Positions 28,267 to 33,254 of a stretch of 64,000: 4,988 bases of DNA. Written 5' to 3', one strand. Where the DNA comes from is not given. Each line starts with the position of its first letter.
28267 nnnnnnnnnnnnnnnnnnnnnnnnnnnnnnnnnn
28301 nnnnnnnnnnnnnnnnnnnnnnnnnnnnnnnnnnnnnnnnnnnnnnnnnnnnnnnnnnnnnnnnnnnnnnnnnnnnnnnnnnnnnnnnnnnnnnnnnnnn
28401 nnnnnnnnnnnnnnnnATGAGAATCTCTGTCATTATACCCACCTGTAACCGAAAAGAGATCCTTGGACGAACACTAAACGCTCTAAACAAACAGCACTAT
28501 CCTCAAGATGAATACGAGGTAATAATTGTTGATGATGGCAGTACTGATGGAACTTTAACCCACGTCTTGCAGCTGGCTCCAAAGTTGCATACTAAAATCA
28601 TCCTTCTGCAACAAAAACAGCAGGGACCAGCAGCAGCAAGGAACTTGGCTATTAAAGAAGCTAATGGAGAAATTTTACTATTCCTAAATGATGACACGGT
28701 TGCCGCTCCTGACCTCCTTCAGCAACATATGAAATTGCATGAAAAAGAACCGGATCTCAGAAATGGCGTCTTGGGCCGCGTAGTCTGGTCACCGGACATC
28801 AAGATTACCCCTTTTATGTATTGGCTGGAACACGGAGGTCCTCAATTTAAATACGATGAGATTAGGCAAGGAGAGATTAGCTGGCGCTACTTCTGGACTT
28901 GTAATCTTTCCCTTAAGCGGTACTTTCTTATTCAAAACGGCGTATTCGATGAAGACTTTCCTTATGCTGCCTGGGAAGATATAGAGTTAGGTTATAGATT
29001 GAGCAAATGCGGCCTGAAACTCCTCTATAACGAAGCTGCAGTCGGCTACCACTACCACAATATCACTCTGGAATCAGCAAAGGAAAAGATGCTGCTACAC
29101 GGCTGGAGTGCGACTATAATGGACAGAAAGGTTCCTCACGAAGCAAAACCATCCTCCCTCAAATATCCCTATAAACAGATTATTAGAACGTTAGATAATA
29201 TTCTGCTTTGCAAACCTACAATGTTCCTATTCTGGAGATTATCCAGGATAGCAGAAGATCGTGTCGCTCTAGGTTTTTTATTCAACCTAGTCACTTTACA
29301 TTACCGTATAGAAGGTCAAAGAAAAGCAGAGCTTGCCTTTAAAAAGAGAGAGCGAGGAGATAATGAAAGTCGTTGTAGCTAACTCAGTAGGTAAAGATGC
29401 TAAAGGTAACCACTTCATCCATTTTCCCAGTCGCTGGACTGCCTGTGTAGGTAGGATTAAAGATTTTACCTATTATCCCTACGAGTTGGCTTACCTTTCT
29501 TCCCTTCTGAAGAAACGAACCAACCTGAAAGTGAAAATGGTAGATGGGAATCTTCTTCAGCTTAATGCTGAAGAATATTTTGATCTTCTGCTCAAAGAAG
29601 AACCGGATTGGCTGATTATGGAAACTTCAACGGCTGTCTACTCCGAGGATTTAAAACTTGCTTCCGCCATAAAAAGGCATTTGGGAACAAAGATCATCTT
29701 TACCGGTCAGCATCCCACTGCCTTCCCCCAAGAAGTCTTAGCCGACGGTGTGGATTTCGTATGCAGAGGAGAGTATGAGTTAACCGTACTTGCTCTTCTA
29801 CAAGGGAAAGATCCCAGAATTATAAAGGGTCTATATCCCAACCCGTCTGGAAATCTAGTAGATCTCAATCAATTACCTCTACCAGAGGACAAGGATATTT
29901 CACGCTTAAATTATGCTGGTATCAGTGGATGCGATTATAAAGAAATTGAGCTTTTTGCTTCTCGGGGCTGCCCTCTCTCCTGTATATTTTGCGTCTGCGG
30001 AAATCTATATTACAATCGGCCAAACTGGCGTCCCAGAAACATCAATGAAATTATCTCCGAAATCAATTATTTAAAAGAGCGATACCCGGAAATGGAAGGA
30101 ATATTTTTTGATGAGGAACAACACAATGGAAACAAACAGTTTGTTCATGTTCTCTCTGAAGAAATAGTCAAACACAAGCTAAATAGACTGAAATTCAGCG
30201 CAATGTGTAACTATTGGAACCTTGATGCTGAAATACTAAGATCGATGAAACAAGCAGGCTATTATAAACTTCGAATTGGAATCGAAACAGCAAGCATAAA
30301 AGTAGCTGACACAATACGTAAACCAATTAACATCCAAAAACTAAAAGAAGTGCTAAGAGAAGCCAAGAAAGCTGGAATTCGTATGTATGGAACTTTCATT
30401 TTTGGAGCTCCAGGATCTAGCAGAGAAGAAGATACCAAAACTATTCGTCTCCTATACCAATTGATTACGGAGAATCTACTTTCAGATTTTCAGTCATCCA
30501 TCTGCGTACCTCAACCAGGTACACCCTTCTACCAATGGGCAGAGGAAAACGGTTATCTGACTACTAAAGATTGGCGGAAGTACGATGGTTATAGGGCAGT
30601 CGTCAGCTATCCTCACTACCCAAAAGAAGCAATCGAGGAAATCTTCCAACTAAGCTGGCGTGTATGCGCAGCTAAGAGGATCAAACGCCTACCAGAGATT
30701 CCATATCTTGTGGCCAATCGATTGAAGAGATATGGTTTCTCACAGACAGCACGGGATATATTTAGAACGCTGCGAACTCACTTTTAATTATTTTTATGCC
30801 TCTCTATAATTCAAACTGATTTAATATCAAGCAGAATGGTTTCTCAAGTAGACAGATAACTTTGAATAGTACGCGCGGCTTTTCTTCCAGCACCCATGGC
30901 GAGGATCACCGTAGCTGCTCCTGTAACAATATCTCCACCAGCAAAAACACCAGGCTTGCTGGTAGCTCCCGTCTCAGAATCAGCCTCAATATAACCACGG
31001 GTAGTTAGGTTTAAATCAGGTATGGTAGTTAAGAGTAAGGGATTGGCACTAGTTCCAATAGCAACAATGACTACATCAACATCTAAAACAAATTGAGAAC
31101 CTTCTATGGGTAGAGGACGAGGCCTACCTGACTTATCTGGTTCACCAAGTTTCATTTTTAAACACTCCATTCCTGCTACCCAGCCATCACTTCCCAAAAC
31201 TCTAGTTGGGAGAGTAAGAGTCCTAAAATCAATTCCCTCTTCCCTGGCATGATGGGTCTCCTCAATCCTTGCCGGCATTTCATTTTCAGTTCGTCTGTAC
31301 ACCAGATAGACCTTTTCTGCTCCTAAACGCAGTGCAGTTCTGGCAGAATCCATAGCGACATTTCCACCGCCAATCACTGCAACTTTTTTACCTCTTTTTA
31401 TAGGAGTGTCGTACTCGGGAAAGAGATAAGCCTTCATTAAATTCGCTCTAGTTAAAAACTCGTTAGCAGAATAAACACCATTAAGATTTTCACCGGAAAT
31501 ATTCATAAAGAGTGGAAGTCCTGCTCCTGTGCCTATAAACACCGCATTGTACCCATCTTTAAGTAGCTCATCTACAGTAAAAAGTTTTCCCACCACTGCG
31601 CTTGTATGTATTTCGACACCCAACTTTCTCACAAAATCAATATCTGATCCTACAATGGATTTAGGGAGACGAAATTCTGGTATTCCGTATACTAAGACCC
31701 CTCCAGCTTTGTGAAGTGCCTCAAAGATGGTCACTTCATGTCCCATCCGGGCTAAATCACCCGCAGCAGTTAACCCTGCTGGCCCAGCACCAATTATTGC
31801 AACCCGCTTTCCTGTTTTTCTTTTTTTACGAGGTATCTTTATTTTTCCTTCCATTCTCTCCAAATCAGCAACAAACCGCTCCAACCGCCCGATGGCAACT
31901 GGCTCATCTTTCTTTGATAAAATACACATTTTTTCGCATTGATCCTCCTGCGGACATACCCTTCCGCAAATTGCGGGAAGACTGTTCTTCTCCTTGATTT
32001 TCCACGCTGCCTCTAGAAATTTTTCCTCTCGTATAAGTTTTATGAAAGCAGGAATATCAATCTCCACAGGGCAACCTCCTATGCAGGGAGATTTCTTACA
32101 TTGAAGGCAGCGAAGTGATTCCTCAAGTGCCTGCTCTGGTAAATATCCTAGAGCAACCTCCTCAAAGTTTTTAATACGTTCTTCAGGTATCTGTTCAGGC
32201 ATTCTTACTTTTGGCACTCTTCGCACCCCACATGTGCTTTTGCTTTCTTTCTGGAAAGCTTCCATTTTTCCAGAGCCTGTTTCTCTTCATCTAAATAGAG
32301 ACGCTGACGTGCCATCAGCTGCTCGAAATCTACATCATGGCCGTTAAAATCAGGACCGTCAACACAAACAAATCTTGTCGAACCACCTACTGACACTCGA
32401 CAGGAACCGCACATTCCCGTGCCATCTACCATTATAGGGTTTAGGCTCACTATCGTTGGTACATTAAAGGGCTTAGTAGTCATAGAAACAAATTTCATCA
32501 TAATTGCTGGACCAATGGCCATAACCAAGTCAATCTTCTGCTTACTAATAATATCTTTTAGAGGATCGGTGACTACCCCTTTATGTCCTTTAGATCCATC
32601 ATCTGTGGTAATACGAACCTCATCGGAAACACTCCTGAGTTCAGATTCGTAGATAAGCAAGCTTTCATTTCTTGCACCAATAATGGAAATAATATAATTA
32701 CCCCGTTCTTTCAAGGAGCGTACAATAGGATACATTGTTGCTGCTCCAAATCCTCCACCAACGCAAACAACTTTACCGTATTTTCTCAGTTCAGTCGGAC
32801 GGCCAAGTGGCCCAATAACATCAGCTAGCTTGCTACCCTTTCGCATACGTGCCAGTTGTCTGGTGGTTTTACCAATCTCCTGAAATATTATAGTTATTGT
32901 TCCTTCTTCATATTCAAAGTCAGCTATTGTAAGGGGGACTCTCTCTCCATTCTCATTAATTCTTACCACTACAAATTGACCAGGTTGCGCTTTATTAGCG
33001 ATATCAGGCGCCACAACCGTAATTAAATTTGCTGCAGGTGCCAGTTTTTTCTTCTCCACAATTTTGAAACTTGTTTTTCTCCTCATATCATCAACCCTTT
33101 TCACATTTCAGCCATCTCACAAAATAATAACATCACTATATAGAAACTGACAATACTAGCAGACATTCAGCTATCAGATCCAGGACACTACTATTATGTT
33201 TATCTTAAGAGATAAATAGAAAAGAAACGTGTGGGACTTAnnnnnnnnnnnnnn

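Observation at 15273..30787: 15-kb surface-glycan locus combining GT-C/GtrB lipid-linked glycosylation, exosortase-locus-type deacetylase and FemAB genes, and two cobalamin radical SAM enzymes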

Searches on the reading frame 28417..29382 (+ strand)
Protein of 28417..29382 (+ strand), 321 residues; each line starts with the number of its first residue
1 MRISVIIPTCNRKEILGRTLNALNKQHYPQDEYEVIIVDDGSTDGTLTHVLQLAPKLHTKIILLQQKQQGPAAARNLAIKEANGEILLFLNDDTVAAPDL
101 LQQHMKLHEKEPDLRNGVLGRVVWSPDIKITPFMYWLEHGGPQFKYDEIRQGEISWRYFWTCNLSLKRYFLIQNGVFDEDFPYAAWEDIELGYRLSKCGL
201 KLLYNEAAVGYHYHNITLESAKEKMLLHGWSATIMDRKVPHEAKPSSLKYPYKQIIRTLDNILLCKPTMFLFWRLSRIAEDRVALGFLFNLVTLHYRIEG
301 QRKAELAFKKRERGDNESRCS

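Call 4: search_protein_families(library=pfam, proteins=[window:28417-29382:+], max_evalue=0.001)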
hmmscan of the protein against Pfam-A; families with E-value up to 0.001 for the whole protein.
window:28417-29382:+ (321 aa): 3 families
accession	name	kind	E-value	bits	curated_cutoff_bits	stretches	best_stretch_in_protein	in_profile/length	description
PF00535.33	Glycos_transf_2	-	1.3e-30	107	23.3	1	4-113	1-108/168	Glycosyl transferase family 2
PF13641.12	Glyco_tranf_2_3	-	5.7e-15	56.4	27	1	2-219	2-218/230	Glycosyltransferase like family 2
PF10111.15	Glyco_tranf_2_2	-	7.6e-15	55.6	27.3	1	4-108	1-106/276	Glycosyltransferase like family 2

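Call 15: search_protein_families(library=ncbifam, proteins=[window:28417-29382:+], max_evalue=0.00001)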
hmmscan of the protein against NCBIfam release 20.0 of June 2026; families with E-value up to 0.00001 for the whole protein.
window:28417-29382:+ (321 aa): 23 families
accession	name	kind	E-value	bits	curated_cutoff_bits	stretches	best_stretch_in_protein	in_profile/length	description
NF041875.1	EPS_EpsD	equivalog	1.6e-59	201.9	370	1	3-268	1-265/325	exopolysaccharide biosynthesis glycosyltransferase EpsD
TIGR03965.1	mycofact_glyco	equivalog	3.2e-29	102.1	280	1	3-248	76-316/467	mycofactocin biosynthesis glycosyltransferase MftF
NF038299.1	EPS_HpsN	equivalog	7.8e-20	71.1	425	1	2-123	2-120/317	hormogonium polysaccharide biosynthesis glycosyltransferase HpsN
NF038302.1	EPS_HpsE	equivalog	6e-18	64.8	300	1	2-113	2-116/307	hormogonium polysaccharide biosynthesis glycosyltransferase HpsE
NF007482.0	PRK10073.1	equivalog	1.4e-16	60.4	423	1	2-111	7-113/334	glycosyltransferase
TIGR04283.1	glyco_like_mftF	equivalog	2.6e-15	56.6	182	1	3-108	1-97/221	TIGR04283 family arsenosugar biosynthesis glycosyltransferase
NF047683.1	TeichurnBiosyTuaG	equivalog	3.4e-15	56.4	400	1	2-110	7-113/252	teichuronic acid biosynthesis protein TuaG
TIGR03937.1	PgaC_IcaA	equivalog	7.9e-15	54.7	422.3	1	2-113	46-155/407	poly-beta-1,6-N-acetyl-D-glucosamine synthase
NF050050.1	ProtGlycPglI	equivalog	1.5e-14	54.1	500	1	2-106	3-106/306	GalNAc(5)-diNAcBac-PP-undecaprenol beta-1,3-glucosyltransferase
NF050819.1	PolSacchBiosHfsG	equivalog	3.6e-11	42.8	500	1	2-198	13-204/302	polysaccharide biosynthesis protein HfsG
NF053739.1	GlytfEpsEBac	equivalog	2.5e-10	39.8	450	1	2-112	2-111/265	glycosyltransferase EpsE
NF041394.1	GtaseAglG_Halo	equivalog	3.9e-10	39.5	440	1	1-241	1-247/304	glucosyl-dolichyl phosphate glucuronosyltransferase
TIGR03111.1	glyc2_xrt_Gpos1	hypoth_equivalog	8e-10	38.1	363.95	1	3-115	51-163/439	TIGR03111 family XrtG-associated glycosyltransferase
NF047588.1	GlcsyltransPgfSStrep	equivalog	1.2e-09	37.9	500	1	1-114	1-116/308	glycosyltransferase PgfS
TIGR04242.1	nodulat_NodC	equivalog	2.7e-08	33.2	550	1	3-105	50-153/395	chitooligosaccharide synthase NodC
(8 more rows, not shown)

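Call 101: search_solved_structures(query=window:28417-29379:+, max_evalue=0.00001)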
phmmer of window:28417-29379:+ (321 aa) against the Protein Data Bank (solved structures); distinct sequences matched with E-value up to 0.00001: 13.
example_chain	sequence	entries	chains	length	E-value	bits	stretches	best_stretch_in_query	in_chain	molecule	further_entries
2z87_A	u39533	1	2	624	5.7e-24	88.1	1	3-108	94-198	Chondroitin synthase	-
2z86_A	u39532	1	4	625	5.7e-24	88.1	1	3-108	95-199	Chondroitin synthase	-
5tze_C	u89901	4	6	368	1.4e-18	70.3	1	1-101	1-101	Glycosyl transferase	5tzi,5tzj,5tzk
5tz8_A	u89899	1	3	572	2.9e-18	69.3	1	1-101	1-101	Glycosyl transferase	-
6yv7_B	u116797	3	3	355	6.7e-12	48.4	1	2-95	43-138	Glycosyl transferase, family 2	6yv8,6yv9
6yv7_A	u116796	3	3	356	6.8e-12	48.4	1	2-95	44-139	Glycosyl transferase, family 2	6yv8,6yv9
8bz4_A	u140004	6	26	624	7.1e-12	48.3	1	2-193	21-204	Glycosyltransferase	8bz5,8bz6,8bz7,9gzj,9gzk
9jma_A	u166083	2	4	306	2.4e-11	46.6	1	1-103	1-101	GalNAc(5)-diNAcBac-PP-undecaprenol beta-1,3-glucosyltransferase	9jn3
5hea_A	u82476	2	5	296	3.2e-11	46.2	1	3-97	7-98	Putative glycosyltransferase (GalT1)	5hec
6p61_A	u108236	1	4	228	4e-11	45.9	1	3-99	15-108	Glycosyltransferase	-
8bz8_A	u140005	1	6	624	6.4e-11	45.2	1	2-189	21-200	Glycosyltransferase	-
5mlz_A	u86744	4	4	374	2.3e-08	36.8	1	1-114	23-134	Dolichol monophosphate mannose synthase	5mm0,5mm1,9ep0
6h1j_A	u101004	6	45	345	1.6e-07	34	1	2-101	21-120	Probable ss-1,3-N-acetylglucosaminyltransferase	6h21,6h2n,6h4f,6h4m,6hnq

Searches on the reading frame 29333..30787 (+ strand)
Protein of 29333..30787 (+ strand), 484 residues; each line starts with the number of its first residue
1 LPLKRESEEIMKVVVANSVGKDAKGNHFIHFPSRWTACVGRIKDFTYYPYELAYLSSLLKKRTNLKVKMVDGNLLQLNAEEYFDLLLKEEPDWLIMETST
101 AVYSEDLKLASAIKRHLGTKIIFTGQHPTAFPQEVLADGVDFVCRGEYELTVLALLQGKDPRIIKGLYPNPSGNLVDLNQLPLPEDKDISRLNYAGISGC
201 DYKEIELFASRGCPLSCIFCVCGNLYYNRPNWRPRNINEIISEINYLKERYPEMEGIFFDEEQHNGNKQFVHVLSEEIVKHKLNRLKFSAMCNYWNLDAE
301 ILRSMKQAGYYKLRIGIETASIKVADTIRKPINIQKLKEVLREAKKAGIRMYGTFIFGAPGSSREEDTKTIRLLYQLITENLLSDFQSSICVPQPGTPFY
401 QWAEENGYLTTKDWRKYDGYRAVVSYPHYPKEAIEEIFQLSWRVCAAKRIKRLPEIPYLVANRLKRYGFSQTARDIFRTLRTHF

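Call 4: search_protein_families(library=pfam, proteins=[window:29333-30787:+], max_evalue=0.001)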
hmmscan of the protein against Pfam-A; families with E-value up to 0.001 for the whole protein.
window:29333-30787:+ (484 aa): 2 families
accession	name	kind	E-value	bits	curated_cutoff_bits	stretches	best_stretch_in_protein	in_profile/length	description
PF04055.27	Radical_SAM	-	4.5e-17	63.2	29.5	1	210-373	4-165/166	Radical SAM superfamily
PF02310.24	B12-binding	-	6.9e-11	42.5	32.1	1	46-155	11-120/121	B12 binding domain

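Call 6: search_protein_families(library=ncbifam, proteins=[window:29333-30787:+], max_evalue=0.00001)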
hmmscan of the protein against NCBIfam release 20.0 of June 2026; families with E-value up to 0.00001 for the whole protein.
window:29333-30787:+ (484 aa): 16 families
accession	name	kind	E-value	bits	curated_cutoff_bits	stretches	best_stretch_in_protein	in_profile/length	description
TIGR03471.1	HpnJ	equivalog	3.8e-53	181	577.6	1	33-438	20-425/472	hopanoid biosynthesis associated radical SAM protein HpnJ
TIGR02026.1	BchE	equivalog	5.7e-27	94.7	481.35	1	37-461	11-441/497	magnesium-protoporphyrin IX monomethyl ester anaerobic oxidative cyclase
NF050148.1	rSAM_ApyD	equivalog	5.3e-24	84.6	750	1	86-403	70-393/645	RiPP biosynthesis radical SAM protein ApyD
NF038361.1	rSAM_Sden_1168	equivalog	2.7e-21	75.7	575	1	141-435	200-505/560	Sden_1168 family B12-binding radical SAM P-methyltransferase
TIGR04072.2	rSAM_ladder_B12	equivalog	6.6e-20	71.1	360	1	103-412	82-381/443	lipid biosynthesis B12-binding/radical SAM protein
TIGR04013.1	B12_SAM_MJ_1487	hypoth_equivalog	3.5e-19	68.9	251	1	104-249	57-194/382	TIGR04013 family B12-binding domain/radical SAM domain-containing protein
TIGR04367.1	HpnR_B12_rSAM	equivalog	1.9e-16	59.7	650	1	64-425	36-393/490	hopanoid C-3 methylase HpnR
TIGR04014.1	B12_SAM_MJ_0865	equivalog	3e-15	55.9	360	1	112-402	60-357/434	methyl-coenzyme M reductase glutamine C-methyltransferase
TIGR04295.1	B12_rSAM_oligo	hypoth_equivalog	6.5e-13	48.2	400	1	205-400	201-381/422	TIGR04295 family B12-binding domain-containing radical SAM protein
NF033070.1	rSAM_AprD4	equivalog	2.7e-12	46.3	500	1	177-426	169-412/456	AprD4 family radical SAM diol-dehydratase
TIGR04479.1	bcpD_PhpK_rSAM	subfamily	1.3e-11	43.5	600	1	200-375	236-407/504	PhpK family radical SAM P-methyltransferase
NF040542.1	rSAM_RCCLKC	equivalog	5.5e-11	42.3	450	1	209-366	185-339/423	arsinothricin biosynthesis radical SAM protein ArsL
TIGR03975.1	rSAM_ocin_1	subfamily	4.1e-10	38.8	281.85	1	139-377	181-430/606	RiPP maturation radical SAM C-methyltransferase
TIGR04190.1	B12_SAM_Ta0216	equivalog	1.4e-09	37.1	500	1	205-411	220-434/554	TIGR04190 family B12-binding domain/radical SAM domain protein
NF045585.1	rSAM_slr0320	equivalog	1.5e-09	36.9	775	1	206-350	237-380/511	photosystem II high light acclimation radical SAM protein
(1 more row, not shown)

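Call 17: search_solved_structures(query=window:29333-30787:+, max_evalue=0.001)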
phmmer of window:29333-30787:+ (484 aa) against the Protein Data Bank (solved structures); distinct sequences matched with E-value up to 0.001: 2.
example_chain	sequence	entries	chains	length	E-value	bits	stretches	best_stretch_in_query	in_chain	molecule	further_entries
6fd2_B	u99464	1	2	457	4.8e-09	38.8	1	296-411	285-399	Putative apramycin biosynthetic oxidoreductase 4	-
9ccb_A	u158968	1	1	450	2.1e-07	33.3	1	187-399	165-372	Radical SAM core domain-containing protein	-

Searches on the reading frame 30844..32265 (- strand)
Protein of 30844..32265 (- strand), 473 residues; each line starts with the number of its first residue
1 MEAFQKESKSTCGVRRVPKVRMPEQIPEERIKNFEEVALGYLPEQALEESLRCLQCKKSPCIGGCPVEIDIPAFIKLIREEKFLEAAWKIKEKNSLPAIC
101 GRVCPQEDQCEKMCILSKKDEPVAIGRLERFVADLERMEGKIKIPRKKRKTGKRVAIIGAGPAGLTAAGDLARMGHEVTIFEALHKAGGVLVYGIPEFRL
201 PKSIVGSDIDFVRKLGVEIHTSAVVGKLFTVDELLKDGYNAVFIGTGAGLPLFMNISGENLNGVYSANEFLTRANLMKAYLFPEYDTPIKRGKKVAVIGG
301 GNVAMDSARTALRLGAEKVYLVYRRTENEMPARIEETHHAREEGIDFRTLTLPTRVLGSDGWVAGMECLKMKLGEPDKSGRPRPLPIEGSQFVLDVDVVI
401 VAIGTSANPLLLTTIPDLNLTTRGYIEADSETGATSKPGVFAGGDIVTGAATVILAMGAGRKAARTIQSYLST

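Call 4: search_protein_families(library=pfam, proteins=[window:30844-32265:-], max_evalue=0.001)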
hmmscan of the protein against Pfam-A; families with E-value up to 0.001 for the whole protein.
window:30844-32265:- (473 aa): 17 families
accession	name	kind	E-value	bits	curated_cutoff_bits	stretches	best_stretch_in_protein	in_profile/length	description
PF14691.11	Fer4_20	-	2.2e-42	143.8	25.8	1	30-139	1-111/113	Dihydroprymidine dehydrogenase domain II, 4Fe-4S cluster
PF07992.20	Pyr_redox_2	-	1.1e-36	127.2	26.1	1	154-460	2-291/291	Pyridine nucleotide-disulphide oxidoreductase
PF00070.33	Pyr_redox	-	7.2e-14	52.5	22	2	294-361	1-71/82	Pyridine nucleotide-disulphide oxidoreductase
PF01262.27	AlaDh_PNT_C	-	9.9e-10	38.6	23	0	266-319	4-55/214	Alanine dehydrogenase/PNT, C-terminal domain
PF13738.12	Pyr_redox_3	-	1.3e-09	38.1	30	0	290-328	162-199/305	Pyridine nucleotide-disulphide oxidoreductase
PF13450.12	NAD_binding_8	-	4.3e-07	30.6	21.9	1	157-189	1-33/68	NAD(P)-binding Rossmann-like domain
PF12831.13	FAD_oxidored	-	4.7e-07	29.9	27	1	155-194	2-41/416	FAD dependent oxidoreductase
PF03807.23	F420_oxidored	-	3.9e-06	27.8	21.6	0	294-330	1-37/94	NADP oxidoreductase coenzyme F420-dependent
PF13241.12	NAD_binding_7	-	5.1e-06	27.5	22.1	0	291-335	6-49/104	Putative NAD(P)-binding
PF03486.20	HI0933_like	-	1.9e-05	24.7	50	1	154-188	2-36/244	HI0933-like protein Rossmann domain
PF02826.25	2-Hacid_dh_C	-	2.2e-05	24.4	25.1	0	145-186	29-70/178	D-isomer specific 2-hydroxyacid dehydrogenase, NAD binding domain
PF01134.28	GIDA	-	4.6e-05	23.1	22.1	1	155-182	2-29/391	Glucose inhibited division protein A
PF01494.25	FAD_binding_3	-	9.2e-05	22.3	22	1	155-185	4-34/349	FAD binding domain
PF01266.30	DAO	-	0.00012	22.2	27.9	1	154-187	1-34/353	FAD dependent oxidoreductase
PF01946.23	Thi4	-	0.00017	21.3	26.2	1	155-194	20-60/235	Thi4 family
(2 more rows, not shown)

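Call 15: search_protein_families(library=ncbifam, proteins=[window:30844-32265:-], max_evalue=0.00001)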
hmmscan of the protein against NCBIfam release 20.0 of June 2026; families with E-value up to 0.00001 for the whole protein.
window:30844-32265:- (473 aa): 45 families (the best 25 are shown)
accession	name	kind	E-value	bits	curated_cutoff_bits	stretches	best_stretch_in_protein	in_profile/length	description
NF009414.0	PRK12778.1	equivalog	9.7e-212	705.2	1103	1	7-472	284-750/752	bifunctional dihydroorotate dehydrogenase B NAD binding subunit/NADPH-dependent glutamate synthase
TIGR01316.1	gltA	equivalog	5.3e-178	592.4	471.75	1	27-471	2-449/449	NADPH-dependent glutamate synthase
NF009413.0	PRK12775.1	equivalog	1.9e-162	542.4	1895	1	19-472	299-755/1006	putative trifunctional 2-polyprenylphenol hydroxylase/glutamate synthase subunit beta/ferritin domain-containing protein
NF009454.0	PRK12814.1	equivalog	1.2e-124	417.1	916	2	59-472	102-501/657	putative NADPH-dependent glutamate synthase small subunit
NF009410.0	PRK12771.1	subfamily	1.5e-123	413.3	516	1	59-472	48-446/566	NAD(P)-binding protein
NF009415.0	PRK12779.1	equivalog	1.2e-120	404.1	1519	1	57-468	206-623/944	putative bifunctional glutamate synthase subunit beta/2-polyprenylphenol hydroxylase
TIGR01318.1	gltD_gamma_fam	subfamily_domain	1.6e-110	369.9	482.95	1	22-472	10-466/467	glutamate synthase, small subunit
NF009408.0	PRK12769.1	equivalog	2.1e-104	350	1003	1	15-472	188-652/659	formate-dependent uric acid utilization protein AegA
TIGR03315.1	Se_ygfK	equivalog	6.7e-96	321.8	835.3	1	45-468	431-836/1012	putative selenate reductase subunit YgfK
NF010590.0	PRK13984.1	equivalog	6.4e-93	311.9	946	1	17-472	156-607/611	putative oxidoreductase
NF009451.0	PRK12809.1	equivalog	1.1e-91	308.1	1154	1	27-469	184-632/639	formate-dependent uric acid utilization protein YgfT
NF009409.0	PRK12770.1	subfamily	2.1e-83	280.3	343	1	146-472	12-351/360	putative glutamate synthase subunit beta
TIGR01317.1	GOGAT_sm_gam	subfamily_domain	7.3e-83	279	447.7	1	22-471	13-478/485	glutamate synthase small subunit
NF045663.1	diclust_near_Sec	equivalog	1.3e-43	149.2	530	1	50-248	9-199/759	pyridine nucleotide-disulfide oxidoreductase/dicluster-binding protein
TIGR01292.1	TRX_reduct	equivalog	9.5e-24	83.7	343.45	1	286-471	135-300/300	thioredoxin-disulfide reductase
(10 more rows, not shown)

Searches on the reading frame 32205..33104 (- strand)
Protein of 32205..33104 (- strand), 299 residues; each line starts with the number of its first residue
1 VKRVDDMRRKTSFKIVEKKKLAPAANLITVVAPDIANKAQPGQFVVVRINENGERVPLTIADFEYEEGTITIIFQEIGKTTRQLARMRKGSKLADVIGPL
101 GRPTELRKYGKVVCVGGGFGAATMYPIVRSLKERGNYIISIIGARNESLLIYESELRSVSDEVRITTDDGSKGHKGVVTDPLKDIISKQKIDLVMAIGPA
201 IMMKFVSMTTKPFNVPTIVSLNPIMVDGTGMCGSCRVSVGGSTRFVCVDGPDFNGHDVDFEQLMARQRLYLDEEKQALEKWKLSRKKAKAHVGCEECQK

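Call 4: search_protein_families(library=pfam, proteins=[window:32205-33104:-], max_evalue=0.001)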
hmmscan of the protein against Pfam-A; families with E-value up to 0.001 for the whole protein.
window:32205-33104:- (299 aa): 1 family
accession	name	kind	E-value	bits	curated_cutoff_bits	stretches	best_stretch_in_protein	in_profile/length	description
PF10418.14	DHODB_Fe-S_bind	-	3.2e-13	49.6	23.9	1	222-259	1-41/41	Iron-sulfur cluster binding domain of dihydroorotate dehydrogenase B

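Call 15: search_protein_families(library=ncbifam, proteins=[window:32205-33104:-], max_evalue=0.00001)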
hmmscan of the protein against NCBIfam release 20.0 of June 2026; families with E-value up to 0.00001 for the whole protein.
window:32205-33104:- (299 aa): 14 families
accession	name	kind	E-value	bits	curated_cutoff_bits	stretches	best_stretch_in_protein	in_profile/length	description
NF004862.0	PRK06222.1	subfamily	1e-124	415.6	220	1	13-288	2-278/281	sulfide/dihydroorotate dehydrogenase-like FAD/NAD-binding protein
NF009414.0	PRK12778.1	equivalog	7.9e-117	391.4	1103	1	13-294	2-283/752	bifunctional dihydroorotate dehydrogenase B NAD binding subunit/NADPH-dependent glutamate synthase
NF009413.0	PRK12775.1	equivalog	4.2e-94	316.2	1895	1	13-281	2-271/1006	putative trifunctional 2-polyprenylphenol hydroxylase/glutamate synthase subunit beta/ferritin domain-containing protein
NF009415.0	PRK12779.1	equivalog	2.4e-66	224.3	1519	1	11-282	649-942/944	putative bifunctional glutamate synthase subunit beta/2-polyprenylphenol hydroxylase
NF000796.0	PRK00054.1-1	equivalog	4.4e-44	150.6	224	1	25-260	15-236/254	dihydroorotate dehydrogenase electron transfer subunit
NF000798.0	PRK00054.1-3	equivalog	5.4e-39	134.3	219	1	13-259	8-243/244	dihydroorotate dehydrogenase electron transfer subunit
NF000799.0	PRK00054.1-4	equivalog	4.1e-37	127.7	314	1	7-258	1-256/258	dihydroorotate dehydrogenase electron transfer subunit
NF000797.0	PRK00054.1-2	equivalog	1.3e-33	116.4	270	1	6-255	10-262/267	dihydroorotate dehydrogenase electron transfer subunit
NF004470.0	PRK05802.1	equivalog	9.5e-21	74.1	313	1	3-242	58-308/330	sulfide/dihydroorotate dehydrogenase-like FAD/NAD-binding protein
TIGR02911.1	sulfite_red_B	equivalog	8.3e-20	71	288.6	1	36-254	28-252/261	anaerobic sulfite reductase subunit AsrB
NF006220.0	PRK08345.1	subfamily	4.5e-19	68.8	395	1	11-258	11-287/294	cytochrome-c3 hydrogenase subunit gamma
NF040830.1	sulfhyd_ShyC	equivalog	3.7e-15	55.9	600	2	12-137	8-136/288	NAD(P)-dependent hydrogenase/sulfhydrogenase 2 subunit gamma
NF040835.1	sulfhyd_HydG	equivalog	1.1e-13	51.1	650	1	13-258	26-284/292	NADPH-dependent hydrogenase/sulfhydrogenase 1 subunit gamma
NF005128.0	PRK06567.1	equivalog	1.9e-06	26.1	1072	0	32-140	814-923/1031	putative bifunctional glutamate synthase subunit beta/2-polyprenylphenol hydroxylase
